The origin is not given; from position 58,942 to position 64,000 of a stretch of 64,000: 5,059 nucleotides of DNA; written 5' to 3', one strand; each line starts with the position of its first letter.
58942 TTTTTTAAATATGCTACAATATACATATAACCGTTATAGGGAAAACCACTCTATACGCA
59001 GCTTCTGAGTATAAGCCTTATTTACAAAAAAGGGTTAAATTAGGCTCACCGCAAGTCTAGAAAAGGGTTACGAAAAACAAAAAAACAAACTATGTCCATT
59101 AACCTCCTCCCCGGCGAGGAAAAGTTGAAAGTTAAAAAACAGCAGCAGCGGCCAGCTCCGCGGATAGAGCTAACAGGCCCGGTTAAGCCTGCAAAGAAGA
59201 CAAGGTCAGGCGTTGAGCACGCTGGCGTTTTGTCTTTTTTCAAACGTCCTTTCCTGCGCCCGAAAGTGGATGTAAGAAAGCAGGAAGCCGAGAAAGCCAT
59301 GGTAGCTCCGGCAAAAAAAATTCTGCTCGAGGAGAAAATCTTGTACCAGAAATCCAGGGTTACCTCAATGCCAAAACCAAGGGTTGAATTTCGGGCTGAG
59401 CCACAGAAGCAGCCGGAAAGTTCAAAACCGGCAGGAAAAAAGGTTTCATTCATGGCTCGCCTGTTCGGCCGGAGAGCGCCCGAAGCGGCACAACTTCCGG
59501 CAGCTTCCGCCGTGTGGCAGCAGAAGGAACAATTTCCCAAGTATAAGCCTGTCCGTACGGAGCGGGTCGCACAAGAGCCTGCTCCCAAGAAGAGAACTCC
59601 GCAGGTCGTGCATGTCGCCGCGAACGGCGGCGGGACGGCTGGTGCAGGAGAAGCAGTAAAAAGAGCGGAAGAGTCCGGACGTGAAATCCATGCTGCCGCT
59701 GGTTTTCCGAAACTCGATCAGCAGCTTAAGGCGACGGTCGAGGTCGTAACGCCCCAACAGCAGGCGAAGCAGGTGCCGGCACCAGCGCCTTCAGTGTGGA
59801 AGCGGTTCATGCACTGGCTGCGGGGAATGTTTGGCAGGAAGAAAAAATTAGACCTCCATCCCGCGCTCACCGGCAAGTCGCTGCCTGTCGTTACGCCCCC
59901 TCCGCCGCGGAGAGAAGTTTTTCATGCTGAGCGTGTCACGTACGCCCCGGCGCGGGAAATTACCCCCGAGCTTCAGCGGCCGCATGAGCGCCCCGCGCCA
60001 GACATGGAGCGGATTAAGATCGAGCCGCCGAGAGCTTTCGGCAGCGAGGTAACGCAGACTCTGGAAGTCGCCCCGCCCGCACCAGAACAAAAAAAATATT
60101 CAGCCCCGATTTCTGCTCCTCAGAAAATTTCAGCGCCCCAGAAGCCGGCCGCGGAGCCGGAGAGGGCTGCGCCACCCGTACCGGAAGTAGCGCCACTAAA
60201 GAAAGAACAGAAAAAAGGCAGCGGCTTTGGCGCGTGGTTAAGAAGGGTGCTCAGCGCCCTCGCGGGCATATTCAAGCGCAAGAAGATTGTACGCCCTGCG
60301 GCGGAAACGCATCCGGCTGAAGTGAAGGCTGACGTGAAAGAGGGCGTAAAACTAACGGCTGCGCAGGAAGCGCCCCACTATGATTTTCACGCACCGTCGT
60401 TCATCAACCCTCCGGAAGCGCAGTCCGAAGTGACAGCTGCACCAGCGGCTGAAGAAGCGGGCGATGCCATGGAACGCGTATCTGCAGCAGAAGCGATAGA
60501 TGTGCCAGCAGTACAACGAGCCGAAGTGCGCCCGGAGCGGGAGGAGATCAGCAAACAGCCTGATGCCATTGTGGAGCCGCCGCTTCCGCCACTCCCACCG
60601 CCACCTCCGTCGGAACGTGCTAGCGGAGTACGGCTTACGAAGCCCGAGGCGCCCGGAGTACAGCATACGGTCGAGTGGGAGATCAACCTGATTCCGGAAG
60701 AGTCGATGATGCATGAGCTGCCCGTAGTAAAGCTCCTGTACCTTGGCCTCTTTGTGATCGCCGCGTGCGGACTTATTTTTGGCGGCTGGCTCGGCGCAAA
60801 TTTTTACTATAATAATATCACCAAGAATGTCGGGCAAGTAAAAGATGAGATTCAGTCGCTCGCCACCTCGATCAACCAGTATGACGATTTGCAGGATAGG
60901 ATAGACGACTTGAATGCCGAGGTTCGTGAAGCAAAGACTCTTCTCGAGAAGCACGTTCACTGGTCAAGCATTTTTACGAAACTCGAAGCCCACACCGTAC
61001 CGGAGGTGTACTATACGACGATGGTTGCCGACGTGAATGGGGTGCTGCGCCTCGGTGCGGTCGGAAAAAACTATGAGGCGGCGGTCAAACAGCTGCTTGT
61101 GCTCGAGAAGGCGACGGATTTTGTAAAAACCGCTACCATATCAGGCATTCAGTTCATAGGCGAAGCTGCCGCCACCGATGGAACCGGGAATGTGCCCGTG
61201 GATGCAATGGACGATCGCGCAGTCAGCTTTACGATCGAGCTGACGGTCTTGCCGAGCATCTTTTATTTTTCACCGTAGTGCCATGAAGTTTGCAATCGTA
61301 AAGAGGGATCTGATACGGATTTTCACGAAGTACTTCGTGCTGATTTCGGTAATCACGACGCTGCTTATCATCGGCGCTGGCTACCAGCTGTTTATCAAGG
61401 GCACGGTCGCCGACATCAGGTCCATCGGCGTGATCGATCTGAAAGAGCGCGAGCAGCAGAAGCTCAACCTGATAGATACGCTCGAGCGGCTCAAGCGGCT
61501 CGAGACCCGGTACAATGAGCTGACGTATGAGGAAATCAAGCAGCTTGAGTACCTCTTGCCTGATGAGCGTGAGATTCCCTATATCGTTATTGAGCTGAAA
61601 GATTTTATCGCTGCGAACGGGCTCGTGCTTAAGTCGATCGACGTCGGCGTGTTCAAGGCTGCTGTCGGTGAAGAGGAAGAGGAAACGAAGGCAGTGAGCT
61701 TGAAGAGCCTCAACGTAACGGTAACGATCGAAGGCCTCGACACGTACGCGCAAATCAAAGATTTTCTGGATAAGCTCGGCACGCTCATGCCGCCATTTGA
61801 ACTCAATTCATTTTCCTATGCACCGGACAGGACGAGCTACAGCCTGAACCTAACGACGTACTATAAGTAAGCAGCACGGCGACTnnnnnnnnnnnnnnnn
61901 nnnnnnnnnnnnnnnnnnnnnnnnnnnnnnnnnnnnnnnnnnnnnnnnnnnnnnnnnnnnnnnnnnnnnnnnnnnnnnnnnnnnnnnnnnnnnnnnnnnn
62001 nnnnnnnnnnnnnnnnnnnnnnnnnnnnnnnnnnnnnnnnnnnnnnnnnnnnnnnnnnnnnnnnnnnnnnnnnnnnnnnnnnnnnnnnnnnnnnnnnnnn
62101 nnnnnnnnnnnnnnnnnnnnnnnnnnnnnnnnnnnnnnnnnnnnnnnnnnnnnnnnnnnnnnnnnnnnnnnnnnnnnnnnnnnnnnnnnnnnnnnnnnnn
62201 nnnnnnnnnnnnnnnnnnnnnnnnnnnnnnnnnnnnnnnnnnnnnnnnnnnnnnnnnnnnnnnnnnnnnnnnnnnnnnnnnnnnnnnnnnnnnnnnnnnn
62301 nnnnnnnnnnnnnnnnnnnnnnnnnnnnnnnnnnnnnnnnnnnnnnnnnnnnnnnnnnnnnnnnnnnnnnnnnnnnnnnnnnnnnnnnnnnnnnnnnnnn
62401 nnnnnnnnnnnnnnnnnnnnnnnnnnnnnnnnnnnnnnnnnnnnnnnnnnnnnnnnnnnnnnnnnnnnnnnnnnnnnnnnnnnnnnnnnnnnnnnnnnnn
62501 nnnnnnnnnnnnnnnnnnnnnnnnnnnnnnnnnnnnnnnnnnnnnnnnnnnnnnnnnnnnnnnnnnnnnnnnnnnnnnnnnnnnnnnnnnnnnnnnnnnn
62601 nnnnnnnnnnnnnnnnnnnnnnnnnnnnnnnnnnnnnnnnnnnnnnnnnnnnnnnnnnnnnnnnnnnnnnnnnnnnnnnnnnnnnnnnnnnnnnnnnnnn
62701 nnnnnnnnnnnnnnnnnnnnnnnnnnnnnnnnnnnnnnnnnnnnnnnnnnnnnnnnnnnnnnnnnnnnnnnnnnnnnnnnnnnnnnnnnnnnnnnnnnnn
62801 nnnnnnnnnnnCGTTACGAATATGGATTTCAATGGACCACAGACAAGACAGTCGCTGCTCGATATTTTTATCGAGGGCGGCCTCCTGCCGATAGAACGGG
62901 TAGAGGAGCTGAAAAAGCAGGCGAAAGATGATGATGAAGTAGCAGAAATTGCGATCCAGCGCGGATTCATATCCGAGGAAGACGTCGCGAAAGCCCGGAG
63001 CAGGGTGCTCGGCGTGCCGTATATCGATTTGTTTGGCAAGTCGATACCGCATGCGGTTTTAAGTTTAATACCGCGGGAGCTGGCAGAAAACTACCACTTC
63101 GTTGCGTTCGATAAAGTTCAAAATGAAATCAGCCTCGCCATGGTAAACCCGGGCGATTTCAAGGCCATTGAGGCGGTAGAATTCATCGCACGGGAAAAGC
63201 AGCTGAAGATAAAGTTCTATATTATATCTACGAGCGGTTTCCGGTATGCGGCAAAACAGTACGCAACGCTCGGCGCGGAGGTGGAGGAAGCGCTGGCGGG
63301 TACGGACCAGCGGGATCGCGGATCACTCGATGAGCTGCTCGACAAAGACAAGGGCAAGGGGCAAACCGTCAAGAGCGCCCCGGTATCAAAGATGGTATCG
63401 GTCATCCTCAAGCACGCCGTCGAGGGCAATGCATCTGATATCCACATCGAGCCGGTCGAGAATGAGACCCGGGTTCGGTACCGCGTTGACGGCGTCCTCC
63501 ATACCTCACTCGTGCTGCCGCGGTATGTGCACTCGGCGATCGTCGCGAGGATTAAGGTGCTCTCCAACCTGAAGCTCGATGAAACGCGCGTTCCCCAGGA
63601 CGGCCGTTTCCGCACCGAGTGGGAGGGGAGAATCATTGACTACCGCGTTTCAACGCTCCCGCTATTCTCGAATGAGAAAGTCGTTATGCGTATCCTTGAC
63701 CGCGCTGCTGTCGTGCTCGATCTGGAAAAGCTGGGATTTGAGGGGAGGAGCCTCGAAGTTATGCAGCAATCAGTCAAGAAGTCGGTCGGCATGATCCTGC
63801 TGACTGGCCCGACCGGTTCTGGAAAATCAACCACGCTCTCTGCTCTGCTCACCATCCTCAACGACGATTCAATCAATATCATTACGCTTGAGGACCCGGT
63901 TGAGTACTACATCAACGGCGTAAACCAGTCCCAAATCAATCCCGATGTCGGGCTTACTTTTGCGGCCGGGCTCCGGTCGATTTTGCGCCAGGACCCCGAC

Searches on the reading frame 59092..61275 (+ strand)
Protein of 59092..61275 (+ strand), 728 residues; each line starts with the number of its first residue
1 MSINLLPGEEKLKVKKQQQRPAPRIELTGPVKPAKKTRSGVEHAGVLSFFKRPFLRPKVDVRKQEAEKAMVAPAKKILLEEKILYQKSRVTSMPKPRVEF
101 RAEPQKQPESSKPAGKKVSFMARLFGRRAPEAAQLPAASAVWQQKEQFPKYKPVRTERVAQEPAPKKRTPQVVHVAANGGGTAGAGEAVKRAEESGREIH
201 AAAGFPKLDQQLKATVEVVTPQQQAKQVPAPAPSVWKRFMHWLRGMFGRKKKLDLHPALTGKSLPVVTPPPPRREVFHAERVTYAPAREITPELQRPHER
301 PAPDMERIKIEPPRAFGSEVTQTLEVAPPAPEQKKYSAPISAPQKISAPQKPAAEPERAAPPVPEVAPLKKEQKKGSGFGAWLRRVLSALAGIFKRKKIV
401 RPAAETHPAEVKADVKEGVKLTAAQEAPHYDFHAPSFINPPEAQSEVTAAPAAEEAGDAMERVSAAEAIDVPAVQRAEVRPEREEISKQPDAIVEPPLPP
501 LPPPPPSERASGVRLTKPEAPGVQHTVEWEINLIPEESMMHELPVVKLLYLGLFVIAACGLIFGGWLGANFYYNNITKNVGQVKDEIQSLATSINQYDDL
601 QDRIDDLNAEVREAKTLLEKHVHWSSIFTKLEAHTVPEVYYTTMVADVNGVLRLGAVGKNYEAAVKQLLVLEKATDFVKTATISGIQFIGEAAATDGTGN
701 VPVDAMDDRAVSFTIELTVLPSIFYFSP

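Call 5: search_protein_families(library=pfam, proteins=[window:59092-61275:+], max_evalue=0.01)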
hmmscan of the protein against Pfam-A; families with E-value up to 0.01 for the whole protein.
window:59092-61275:+ (728 aa): 0 families

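Call 6: search_protein_families(library=ncbifam, proteins=[window:59092-61275:+], max_evalue=0.1)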
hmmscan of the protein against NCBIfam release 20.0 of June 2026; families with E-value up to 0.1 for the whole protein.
window:59092-61275:+ (728 aa): 2 families
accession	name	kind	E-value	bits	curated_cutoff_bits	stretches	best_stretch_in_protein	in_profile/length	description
NF045709.1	Amuc_1101_fam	equivalog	0.068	12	650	0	555-652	384-478/608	Amuc_1101 family PilM-like pilus complex protein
NF041034.1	Rad50_Sulf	equivalog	0.076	10.8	1000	0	573-615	620-662/872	DNA double-strand break repair ATPase Rad50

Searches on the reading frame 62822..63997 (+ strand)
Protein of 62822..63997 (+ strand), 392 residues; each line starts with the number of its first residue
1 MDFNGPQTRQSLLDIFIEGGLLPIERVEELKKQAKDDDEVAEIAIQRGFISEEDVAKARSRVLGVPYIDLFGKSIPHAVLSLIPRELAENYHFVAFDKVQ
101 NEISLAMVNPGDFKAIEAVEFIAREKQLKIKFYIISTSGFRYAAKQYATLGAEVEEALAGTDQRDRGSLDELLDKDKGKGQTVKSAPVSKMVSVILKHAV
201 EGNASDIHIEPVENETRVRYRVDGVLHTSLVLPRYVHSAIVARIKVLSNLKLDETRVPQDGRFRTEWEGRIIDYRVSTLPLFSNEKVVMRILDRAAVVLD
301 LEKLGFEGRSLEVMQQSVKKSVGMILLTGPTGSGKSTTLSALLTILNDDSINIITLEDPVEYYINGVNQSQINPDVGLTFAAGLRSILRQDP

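Call 110: search_protein_families(library=pfam, proteins=[window:62822-63997:+], max_evalue=0.01)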
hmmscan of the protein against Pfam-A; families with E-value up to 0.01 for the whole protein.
window:62822-63997:+ (392 aa): 12 families
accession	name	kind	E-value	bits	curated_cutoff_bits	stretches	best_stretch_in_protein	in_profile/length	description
PF00437.27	T2SSE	-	2.1e-71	241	24.9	1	183-392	3-212/370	Type II/IV secretion system protein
PF05157.20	MshEN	-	7.3e-13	48.8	23.1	1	63-146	1-82/90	MshEN domain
PF13555.12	AAA_29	-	9.1e-06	25.8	27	1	322-347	22-47/61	P-loop containing region of AAA domain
PF13191.12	AAA_16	-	7.9e-05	23.6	32.6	1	315-357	17-57/167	AAA ATPase domain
PF13401.12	AAA_22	-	0.0001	23.1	27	1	322-357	5-42/130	AAA domain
PF13476.12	AAA_23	-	0.00048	21.3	27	1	321-349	18-46/201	AAA domain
PF25199.1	nSTAND_NTPase5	-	0.00059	20.1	34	1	312-357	30-77/145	Novel STAND NTPase 5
PF20720.3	nSTAND3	-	0.0012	19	27.2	1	321-361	16-56/155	Novel STAND NTPase 3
PF00005.33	ABC_tran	-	0.0027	18.7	25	1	324-354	13-43/137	ABC transporter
PF13173.12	AAA_14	-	0.0041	17.5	27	0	324-363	4-44/129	AAA domain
PF13604.12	AAA_30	-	0.0041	17.3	27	1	312-354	8-50/191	AAA domain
PF01580.24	FtsK_SpoIIIE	-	0.0056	16.6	24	0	304-344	22-61/221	FtsK/SpoIIIE family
